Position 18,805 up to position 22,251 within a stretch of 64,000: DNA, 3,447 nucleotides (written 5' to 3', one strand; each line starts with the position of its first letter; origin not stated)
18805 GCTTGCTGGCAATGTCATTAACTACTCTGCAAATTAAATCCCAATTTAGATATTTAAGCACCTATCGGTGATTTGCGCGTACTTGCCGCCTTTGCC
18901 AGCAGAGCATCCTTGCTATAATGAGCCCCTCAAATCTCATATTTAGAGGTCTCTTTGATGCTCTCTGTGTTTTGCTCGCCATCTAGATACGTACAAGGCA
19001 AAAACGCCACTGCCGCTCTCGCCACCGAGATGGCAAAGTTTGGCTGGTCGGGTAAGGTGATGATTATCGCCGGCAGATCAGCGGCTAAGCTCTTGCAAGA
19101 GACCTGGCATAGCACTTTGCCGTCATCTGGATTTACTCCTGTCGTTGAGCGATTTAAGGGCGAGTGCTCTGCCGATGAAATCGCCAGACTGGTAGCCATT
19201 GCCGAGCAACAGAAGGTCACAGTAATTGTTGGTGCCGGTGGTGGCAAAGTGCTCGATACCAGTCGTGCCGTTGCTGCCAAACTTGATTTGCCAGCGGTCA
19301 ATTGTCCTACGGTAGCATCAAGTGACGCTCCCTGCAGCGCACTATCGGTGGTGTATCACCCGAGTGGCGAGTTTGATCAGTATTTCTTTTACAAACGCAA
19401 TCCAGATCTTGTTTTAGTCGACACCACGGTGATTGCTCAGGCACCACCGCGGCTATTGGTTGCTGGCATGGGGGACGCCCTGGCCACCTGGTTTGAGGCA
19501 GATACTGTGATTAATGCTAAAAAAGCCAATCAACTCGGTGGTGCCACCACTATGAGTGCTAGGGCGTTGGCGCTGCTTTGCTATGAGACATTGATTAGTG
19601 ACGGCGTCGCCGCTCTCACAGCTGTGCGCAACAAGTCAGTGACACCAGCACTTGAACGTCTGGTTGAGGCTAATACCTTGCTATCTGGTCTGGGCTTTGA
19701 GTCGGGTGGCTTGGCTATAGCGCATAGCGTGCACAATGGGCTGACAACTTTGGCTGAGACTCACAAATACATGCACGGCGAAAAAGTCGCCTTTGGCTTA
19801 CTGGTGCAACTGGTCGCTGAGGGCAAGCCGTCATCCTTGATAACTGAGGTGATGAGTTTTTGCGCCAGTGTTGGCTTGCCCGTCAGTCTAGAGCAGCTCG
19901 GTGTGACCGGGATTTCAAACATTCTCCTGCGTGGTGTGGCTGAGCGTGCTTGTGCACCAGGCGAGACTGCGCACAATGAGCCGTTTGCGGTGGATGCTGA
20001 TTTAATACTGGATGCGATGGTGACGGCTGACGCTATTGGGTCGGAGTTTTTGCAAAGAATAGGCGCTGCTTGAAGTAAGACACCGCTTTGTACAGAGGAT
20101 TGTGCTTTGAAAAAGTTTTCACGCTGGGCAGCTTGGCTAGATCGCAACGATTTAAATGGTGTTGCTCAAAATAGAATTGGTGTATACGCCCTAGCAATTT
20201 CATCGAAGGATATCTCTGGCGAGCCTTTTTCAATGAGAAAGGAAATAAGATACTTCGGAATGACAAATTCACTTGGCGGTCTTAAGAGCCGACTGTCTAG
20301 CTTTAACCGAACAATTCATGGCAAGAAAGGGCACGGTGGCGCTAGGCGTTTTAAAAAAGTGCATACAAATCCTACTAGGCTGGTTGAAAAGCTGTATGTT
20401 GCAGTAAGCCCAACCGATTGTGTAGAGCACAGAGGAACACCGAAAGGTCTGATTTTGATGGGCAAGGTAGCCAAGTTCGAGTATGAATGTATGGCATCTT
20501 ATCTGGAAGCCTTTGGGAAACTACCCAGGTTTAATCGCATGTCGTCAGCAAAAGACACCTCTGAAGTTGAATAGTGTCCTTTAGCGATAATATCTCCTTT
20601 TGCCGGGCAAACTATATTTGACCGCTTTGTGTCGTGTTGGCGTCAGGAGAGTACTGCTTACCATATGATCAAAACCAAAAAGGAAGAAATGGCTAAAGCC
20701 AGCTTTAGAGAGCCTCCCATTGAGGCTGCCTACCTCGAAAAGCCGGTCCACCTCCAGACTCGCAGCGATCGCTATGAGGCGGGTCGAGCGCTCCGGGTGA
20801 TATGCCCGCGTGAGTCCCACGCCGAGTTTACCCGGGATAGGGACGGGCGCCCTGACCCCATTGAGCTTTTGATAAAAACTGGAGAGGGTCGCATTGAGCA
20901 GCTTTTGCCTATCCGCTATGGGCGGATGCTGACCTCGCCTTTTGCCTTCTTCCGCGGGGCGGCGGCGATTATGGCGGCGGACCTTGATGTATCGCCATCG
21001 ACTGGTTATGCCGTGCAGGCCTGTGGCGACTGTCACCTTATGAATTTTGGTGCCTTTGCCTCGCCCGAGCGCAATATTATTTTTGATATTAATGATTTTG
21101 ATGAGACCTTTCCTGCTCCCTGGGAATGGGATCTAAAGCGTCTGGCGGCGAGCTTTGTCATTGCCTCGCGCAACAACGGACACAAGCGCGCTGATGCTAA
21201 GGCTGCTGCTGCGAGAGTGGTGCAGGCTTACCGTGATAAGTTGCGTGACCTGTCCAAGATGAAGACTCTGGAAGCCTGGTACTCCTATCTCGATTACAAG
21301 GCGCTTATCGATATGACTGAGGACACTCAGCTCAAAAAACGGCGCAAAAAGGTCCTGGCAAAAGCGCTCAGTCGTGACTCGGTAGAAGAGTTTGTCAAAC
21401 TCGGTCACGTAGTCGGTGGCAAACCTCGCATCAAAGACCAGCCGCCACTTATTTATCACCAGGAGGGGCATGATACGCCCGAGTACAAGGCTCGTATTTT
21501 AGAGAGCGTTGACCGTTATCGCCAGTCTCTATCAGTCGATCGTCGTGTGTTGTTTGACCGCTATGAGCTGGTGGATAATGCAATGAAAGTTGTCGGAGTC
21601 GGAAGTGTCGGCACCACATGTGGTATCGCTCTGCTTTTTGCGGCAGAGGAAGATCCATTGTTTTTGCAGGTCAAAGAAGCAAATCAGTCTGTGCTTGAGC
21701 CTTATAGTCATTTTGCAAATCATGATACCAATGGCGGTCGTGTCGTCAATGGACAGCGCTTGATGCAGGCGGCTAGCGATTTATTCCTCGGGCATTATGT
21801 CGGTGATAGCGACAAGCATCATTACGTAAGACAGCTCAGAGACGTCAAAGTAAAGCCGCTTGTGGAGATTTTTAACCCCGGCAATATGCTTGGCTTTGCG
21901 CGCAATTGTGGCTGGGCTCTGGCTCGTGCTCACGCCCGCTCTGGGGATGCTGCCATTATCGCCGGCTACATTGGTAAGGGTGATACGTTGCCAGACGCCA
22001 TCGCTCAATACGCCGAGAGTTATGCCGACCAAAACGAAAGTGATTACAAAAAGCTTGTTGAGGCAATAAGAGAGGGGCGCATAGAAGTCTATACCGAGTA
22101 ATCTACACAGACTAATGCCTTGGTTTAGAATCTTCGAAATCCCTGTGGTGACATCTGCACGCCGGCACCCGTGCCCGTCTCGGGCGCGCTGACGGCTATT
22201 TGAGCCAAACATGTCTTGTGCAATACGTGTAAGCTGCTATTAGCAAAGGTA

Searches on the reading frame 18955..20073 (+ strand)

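Call 71: search_protein_families(library=pfam, proteins=[window:18955-20073:+], max_evalue=0.0001)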
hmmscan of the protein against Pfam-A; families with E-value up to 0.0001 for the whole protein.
window:18955-20073:+ (372 aa): 2 families
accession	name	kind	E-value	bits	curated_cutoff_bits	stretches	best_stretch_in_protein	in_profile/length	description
PF00465.25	Fe-ADH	-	1.6e-27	96.6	31.3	1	9-157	1-168/168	Iron-containing alcohol dehydrogenase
PF13685.12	Fe-ADH_2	-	3.8e-20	72.8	28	1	16-164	4-149/149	Iron-containing alcohol dehydrogenase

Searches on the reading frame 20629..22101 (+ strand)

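Call 71: search_protein_families(library=pfam, proteins=[window:20629-22101:+], max_evalue=0.0001)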
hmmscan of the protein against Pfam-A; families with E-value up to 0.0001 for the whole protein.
window:20629-22101:+ (490 aa): 1 family
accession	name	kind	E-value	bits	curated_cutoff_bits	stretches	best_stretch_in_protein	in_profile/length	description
PF10009.15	DUF2252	-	5.4e-141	470.6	22.3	1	88-479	1-392/392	Uncharacterized protein conserved in bacteria (DUF2252)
